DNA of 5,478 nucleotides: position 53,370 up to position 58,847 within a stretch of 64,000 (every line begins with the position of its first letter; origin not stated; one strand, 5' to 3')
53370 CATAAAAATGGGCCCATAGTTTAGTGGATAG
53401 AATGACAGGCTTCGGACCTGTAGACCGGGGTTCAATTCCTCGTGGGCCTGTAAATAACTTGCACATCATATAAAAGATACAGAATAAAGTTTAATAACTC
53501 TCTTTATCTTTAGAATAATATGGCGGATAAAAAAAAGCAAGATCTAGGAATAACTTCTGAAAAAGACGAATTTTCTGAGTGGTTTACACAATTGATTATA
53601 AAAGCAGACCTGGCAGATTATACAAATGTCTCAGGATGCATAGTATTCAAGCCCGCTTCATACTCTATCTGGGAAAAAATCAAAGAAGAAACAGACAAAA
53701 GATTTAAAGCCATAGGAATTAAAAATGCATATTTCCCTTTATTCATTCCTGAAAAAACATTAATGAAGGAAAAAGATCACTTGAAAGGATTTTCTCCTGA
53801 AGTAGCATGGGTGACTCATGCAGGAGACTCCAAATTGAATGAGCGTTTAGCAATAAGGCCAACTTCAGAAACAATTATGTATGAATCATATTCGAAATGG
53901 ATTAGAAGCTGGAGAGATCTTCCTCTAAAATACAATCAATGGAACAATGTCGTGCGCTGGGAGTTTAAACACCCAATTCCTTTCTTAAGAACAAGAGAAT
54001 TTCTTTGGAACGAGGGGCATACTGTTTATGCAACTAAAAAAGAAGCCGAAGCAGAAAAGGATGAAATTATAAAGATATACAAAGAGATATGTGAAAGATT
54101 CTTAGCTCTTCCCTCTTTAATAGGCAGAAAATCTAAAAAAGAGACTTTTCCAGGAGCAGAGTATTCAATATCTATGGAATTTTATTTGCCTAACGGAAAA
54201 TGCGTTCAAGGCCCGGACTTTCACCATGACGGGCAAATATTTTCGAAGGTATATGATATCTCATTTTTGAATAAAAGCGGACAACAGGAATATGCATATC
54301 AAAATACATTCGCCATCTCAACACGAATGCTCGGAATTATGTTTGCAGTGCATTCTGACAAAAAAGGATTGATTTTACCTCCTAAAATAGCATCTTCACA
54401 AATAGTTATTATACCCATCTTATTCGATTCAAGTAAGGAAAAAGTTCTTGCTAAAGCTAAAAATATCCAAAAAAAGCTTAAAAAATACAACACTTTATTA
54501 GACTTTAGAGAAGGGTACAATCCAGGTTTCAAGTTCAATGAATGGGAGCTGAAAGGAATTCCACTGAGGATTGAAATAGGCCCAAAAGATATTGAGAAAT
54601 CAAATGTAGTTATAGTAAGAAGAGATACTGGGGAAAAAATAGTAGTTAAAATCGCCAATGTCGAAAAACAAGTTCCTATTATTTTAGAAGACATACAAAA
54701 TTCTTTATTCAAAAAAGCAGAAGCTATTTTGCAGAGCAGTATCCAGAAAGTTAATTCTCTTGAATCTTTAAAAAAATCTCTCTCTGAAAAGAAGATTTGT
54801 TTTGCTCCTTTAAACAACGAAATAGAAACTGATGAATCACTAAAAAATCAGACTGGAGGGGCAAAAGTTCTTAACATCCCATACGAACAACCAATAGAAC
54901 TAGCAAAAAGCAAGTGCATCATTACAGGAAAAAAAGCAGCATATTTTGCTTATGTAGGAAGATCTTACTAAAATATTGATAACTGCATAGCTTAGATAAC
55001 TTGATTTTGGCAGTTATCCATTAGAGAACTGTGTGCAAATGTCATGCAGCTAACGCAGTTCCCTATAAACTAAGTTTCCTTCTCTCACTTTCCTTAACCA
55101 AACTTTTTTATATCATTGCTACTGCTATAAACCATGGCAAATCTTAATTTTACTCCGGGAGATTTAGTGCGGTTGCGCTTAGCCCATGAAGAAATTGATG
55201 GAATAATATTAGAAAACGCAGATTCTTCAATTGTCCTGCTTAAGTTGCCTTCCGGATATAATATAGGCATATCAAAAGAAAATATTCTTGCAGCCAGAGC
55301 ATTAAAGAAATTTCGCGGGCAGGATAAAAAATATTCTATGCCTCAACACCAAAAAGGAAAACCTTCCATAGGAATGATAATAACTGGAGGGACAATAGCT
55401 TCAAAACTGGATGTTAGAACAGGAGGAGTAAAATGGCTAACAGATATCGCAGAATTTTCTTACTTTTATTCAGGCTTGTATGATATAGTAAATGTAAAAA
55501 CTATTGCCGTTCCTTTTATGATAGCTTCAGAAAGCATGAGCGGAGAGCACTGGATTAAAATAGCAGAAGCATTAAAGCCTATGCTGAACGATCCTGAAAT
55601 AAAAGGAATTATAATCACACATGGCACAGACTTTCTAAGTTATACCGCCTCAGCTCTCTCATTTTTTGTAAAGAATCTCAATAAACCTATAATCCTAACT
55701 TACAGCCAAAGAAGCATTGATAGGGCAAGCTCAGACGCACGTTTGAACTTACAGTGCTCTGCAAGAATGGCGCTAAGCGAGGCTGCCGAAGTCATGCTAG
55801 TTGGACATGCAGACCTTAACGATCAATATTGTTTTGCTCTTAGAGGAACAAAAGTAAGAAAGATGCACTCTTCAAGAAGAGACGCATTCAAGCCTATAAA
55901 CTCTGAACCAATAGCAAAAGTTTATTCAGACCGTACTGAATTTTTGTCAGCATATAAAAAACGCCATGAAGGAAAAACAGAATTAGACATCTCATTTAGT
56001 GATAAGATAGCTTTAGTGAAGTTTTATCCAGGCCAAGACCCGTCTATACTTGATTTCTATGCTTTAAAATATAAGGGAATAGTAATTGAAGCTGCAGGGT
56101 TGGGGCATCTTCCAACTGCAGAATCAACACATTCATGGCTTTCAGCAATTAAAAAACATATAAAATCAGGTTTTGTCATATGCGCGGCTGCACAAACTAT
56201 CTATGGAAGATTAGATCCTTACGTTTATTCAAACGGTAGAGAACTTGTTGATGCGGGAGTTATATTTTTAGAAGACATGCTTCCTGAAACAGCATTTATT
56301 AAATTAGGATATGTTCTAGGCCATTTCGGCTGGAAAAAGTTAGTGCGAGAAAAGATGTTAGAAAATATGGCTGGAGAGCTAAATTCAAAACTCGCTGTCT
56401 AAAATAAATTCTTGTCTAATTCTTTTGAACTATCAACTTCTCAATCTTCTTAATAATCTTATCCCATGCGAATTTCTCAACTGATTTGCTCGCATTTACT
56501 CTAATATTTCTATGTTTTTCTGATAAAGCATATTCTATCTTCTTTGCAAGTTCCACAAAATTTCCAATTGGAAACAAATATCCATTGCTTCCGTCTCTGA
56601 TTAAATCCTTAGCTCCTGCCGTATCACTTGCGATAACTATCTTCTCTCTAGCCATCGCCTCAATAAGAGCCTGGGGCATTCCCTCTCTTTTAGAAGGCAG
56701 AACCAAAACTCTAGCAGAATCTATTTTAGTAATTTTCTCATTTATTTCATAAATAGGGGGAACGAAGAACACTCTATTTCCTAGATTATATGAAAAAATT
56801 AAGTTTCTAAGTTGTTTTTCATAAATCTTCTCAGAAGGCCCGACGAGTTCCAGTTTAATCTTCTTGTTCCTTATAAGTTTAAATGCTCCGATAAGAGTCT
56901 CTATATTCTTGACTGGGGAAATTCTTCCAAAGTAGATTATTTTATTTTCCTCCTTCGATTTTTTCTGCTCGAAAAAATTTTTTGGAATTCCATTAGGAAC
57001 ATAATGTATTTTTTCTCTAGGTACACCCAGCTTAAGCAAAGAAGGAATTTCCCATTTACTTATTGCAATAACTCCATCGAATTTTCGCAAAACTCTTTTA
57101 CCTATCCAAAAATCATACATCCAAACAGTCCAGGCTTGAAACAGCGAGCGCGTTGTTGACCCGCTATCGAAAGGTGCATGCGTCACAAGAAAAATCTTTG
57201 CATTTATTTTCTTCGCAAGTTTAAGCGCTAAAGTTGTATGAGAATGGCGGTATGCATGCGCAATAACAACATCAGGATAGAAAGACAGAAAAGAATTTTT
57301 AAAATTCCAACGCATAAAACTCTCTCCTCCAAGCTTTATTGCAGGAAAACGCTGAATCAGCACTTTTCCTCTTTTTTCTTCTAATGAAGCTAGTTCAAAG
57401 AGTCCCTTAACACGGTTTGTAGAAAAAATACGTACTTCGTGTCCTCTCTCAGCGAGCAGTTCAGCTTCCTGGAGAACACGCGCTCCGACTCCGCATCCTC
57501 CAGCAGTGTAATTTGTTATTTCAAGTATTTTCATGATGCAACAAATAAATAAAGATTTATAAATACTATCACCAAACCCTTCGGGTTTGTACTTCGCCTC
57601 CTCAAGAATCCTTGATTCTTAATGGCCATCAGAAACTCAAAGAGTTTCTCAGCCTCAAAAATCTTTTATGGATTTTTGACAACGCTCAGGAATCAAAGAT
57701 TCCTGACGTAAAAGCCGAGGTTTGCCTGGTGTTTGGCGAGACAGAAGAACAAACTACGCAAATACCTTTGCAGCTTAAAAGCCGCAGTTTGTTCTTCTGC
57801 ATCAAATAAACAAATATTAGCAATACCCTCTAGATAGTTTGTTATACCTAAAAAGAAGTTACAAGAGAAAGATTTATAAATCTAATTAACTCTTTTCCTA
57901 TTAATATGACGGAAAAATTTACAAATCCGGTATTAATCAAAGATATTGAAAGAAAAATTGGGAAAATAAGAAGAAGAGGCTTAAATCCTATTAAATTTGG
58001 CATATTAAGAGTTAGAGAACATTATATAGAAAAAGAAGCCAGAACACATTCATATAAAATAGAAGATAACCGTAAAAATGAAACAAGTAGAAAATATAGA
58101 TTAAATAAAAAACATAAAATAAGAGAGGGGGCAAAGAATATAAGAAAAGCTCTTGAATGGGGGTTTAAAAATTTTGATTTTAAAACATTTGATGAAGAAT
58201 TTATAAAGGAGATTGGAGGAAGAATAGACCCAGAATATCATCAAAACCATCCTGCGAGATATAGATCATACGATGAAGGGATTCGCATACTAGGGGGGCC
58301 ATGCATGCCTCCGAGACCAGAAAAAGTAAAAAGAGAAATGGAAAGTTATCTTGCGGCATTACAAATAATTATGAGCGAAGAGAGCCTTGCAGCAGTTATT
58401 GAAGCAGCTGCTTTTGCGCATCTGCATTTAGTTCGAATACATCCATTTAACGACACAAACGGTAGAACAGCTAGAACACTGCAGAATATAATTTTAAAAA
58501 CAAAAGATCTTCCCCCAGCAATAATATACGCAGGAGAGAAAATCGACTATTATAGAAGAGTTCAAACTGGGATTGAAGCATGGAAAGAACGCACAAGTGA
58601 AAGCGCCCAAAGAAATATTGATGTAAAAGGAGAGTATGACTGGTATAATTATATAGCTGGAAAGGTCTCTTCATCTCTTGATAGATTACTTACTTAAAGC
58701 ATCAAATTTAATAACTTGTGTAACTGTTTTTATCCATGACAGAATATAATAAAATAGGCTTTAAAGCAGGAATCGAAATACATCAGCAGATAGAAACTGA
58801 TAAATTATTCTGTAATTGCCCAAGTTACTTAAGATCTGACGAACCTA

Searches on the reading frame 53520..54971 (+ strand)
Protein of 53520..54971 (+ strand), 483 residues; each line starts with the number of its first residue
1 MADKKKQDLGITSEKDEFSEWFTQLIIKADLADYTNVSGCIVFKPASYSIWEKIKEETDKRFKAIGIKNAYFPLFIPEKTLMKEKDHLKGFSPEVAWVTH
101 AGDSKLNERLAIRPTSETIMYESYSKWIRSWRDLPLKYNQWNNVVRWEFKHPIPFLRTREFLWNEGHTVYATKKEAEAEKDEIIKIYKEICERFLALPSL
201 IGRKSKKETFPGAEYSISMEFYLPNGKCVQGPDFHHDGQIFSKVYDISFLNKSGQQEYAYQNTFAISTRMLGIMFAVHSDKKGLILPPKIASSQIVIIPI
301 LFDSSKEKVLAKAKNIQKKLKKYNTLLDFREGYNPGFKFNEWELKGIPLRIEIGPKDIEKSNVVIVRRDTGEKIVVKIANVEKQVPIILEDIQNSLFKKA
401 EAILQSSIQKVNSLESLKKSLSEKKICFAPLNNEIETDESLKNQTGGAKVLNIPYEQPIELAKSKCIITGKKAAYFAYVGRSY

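Call 67: search_protein_families(library=pfam, proteins=[window:53520-54971:+], max_evalue=0.001)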
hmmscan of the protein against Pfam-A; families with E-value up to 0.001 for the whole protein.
window:53520-54971:+ (483 aa): 3 families
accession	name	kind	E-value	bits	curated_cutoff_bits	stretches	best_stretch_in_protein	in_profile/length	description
PF00587.30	tRNA-synt_2b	-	2e-18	67.5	29.3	1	105-276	6-177/179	tRNA synthetase class II core domain (G, H, P, S and T)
PF03129.25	HGTP_anticodon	-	9.4e-17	61.4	21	1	294-384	1-90/94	Anticodon binding domain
PF09180.16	ProRS-C_1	-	4.6e-14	52.8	31.5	1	415-483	2-71/71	Prolyl-tRNA synthetase, C-terminal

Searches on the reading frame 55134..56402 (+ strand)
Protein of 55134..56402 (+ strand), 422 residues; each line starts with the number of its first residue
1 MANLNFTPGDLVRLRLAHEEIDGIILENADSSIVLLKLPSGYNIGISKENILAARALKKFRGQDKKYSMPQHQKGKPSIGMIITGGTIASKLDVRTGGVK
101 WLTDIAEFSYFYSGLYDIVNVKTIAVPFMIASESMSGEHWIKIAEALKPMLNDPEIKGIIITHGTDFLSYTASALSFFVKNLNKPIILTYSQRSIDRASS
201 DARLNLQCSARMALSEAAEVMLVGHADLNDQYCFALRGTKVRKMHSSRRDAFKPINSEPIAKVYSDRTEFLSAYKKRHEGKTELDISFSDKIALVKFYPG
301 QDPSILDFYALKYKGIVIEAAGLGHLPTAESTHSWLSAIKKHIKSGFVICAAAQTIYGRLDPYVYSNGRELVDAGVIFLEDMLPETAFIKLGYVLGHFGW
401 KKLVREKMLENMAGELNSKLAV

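Call 67: search_protein_families(library=pfam, proteins=[window:55134-56402:+], max_evalue=0.001)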
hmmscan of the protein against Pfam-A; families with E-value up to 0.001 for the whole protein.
window:55134-56402:+ (422 aa): 3 families
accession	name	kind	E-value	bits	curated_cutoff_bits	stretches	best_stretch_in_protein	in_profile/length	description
PF00710.25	Asparaginase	-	4.6e-46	157.2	22.5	1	79-271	2-188/193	Asparaginase, N-terminal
PF17763.6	Asparaginase_C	-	9.6e-23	80.8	34.6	1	291-398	1-104/114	Glutaminase/Asparaginase C-terminal domain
PF18195.6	GatD_N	-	4.4e-11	42.4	25.7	1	6-51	1-49/54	GatD N-terminal domain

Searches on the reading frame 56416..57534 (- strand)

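Call 67: search_protein_families(library=pfam, proteins=[window:56416-57534:-], max_evalue=0.001)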
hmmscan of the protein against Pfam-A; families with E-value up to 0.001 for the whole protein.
window:56416-57534:- (372 aa): 5 families
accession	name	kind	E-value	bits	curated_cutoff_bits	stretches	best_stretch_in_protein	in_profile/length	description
PF00534.26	Glycos_transf_1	-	8e-35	120.3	26.4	1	184-347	3-164/172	Glycosyl transferases group 1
PF13692.12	Glyco_trans_1_4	-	3e-27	96.1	27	1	197-338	2-141/142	Glycosyl transferases group 1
PF13439.12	Glyco_transf_4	-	8.6e-21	75.1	28.5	1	15-184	3-167/170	Glycosyltransferase Family 4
PF13579.12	Glyco_trans_4_4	-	3.6e-17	63.6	29.7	1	15-182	2-158/158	Glycosyl transferase 4-like domain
PF20706.3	GT4-conflict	-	6.6e-06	25.8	26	1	86-314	81-322/385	Family 4 Glycosyltransferase in conflict systems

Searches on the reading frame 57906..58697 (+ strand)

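Call 67: search_protein_families(library=pfam, proteins=[window:57906-58697:+], max_evalue=0.001)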
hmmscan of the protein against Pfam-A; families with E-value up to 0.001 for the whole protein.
window:57906-58697:+ (263 aa): 1 family
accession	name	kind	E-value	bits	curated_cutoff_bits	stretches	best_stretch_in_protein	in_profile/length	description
PF02661.23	Fic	-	1.8e-14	54.8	24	1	95-197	2-93/93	Fic/DOC family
